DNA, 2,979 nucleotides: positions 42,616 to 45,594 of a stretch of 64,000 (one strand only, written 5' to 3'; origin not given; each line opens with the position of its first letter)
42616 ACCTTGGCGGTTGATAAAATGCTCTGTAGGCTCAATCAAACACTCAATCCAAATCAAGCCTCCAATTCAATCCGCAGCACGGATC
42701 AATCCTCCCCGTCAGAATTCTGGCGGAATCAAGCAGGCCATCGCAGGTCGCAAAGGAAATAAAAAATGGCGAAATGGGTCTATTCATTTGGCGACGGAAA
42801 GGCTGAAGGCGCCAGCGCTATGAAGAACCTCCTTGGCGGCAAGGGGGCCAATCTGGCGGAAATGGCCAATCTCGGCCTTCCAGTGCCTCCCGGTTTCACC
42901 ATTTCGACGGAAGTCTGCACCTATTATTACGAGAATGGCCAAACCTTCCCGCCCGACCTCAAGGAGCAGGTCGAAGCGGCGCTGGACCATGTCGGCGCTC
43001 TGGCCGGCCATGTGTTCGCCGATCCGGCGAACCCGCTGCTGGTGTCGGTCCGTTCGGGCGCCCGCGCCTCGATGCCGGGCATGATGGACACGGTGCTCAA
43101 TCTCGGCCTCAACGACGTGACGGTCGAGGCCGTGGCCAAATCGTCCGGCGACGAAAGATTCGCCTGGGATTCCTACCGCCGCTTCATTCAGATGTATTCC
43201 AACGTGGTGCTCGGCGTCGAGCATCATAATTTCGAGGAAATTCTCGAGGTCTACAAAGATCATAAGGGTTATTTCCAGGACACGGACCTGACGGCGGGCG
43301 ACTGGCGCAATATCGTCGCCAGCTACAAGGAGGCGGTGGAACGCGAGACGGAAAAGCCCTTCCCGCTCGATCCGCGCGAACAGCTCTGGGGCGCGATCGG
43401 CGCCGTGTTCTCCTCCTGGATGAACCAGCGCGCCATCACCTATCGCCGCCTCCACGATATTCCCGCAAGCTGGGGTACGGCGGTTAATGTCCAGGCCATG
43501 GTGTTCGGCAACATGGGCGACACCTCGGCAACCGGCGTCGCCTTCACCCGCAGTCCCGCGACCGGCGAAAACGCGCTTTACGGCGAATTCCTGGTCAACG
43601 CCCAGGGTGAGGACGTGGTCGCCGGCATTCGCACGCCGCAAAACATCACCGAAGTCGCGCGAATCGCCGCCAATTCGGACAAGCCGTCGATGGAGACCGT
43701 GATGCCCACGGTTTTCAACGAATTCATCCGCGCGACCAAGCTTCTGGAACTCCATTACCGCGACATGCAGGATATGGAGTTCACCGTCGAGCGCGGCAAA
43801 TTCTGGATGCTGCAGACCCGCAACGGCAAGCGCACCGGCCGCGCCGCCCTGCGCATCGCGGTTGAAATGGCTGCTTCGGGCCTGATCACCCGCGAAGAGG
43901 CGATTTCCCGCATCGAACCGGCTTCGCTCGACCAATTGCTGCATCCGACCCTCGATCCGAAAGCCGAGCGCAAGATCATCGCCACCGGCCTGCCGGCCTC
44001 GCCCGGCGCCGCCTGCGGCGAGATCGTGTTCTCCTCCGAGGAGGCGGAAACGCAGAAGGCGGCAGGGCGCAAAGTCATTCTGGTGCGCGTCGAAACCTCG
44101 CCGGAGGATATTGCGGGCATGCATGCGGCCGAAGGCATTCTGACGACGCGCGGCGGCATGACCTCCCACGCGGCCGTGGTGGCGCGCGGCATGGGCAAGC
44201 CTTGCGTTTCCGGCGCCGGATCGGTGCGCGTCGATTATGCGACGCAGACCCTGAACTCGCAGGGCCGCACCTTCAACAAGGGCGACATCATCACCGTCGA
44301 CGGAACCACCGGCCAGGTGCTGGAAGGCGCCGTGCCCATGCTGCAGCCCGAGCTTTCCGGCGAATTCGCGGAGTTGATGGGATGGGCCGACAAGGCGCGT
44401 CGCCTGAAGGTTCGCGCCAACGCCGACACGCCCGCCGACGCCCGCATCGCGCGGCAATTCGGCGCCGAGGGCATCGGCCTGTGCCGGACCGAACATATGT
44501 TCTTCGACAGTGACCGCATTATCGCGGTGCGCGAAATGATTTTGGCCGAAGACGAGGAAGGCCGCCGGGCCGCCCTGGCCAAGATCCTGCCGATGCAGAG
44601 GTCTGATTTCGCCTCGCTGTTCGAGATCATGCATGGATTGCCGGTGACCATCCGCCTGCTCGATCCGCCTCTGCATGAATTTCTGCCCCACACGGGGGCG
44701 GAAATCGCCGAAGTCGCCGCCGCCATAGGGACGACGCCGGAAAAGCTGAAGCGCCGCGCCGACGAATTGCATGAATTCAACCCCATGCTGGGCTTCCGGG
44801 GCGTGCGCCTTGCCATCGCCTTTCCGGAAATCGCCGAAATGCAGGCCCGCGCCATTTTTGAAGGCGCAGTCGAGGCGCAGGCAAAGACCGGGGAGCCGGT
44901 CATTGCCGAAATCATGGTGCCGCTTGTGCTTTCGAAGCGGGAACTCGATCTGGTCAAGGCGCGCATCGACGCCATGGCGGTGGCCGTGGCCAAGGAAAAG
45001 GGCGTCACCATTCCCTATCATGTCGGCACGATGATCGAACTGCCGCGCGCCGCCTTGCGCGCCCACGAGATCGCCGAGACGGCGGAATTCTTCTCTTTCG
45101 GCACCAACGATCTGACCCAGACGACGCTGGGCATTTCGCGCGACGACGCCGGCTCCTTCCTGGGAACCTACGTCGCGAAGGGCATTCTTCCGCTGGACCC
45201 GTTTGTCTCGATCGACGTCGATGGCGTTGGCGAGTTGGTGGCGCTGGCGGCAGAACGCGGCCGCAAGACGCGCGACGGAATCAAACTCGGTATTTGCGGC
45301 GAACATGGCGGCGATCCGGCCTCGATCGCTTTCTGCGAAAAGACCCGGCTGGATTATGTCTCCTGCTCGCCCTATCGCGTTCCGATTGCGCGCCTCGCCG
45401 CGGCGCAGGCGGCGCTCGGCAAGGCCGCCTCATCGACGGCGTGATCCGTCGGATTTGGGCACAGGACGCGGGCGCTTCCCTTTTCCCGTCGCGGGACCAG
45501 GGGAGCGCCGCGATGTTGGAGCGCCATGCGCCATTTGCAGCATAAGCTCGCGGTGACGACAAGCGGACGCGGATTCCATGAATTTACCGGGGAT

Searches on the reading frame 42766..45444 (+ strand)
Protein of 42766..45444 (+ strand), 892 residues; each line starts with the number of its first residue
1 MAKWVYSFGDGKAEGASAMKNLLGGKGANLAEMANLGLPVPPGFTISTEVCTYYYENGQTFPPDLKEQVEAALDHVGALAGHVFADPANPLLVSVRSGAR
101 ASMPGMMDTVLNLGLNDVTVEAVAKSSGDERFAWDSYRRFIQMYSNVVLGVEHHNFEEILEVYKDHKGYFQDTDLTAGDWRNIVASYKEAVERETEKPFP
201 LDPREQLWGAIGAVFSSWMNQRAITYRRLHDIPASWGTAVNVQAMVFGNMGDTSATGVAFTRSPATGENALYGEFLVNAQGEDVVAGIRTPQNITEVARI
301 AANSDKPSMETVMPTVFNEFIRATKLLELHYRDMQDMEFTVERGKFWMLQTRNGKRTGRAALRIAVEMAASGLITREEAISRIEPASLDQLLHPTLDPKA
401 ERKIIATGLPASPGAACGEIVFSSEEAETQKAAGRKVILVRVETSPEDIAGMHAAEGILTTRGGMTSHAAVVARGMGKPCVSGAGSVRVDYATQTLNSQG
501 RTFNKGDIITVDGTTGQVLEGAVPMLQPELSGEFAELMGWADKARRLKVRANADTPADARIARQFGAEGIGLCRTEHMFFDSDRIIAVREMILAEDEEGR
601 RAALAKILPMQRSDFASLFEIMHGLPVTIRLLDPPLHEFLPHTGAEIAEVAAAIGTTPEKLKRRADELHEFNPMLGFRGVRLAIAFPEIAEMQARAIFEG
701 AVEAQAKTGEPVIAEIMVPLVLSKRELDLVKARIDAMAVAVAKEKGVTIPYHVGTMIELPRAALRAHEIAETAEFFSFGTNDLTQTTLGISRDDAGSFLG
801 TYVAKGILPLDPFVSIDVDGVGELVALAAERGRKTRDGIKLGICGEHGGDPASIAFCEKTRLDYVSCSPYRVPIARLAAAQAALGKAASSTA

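Call 58: search_protein_families(library=pfam, proteins=[window:42766-45444:+], max_evalue=0.00001)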
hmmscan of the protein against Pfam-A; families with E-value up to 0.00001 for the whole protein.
window:42766-45444:+ (892 aa): 3 families
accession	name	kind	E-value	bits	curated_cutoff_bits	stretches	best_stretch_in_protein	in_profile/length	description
PF02896.24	PEP-utilizers_C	-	2.4e-77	260.4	22.8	1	531-882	4-291/293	PEP-utilising enzyme, PEP-binding domain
PF01326.24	PPDK_N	-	4.5e-57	194.2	27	2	60-368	76-323/328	Pyruvate phosphate dikinase, AMP/ATP-binding domain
PF00391.29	PEP-utilizers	-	2.7e-25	88.2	23.1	1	436-516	4-72/72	PEP-utilising enzyme, mobile domain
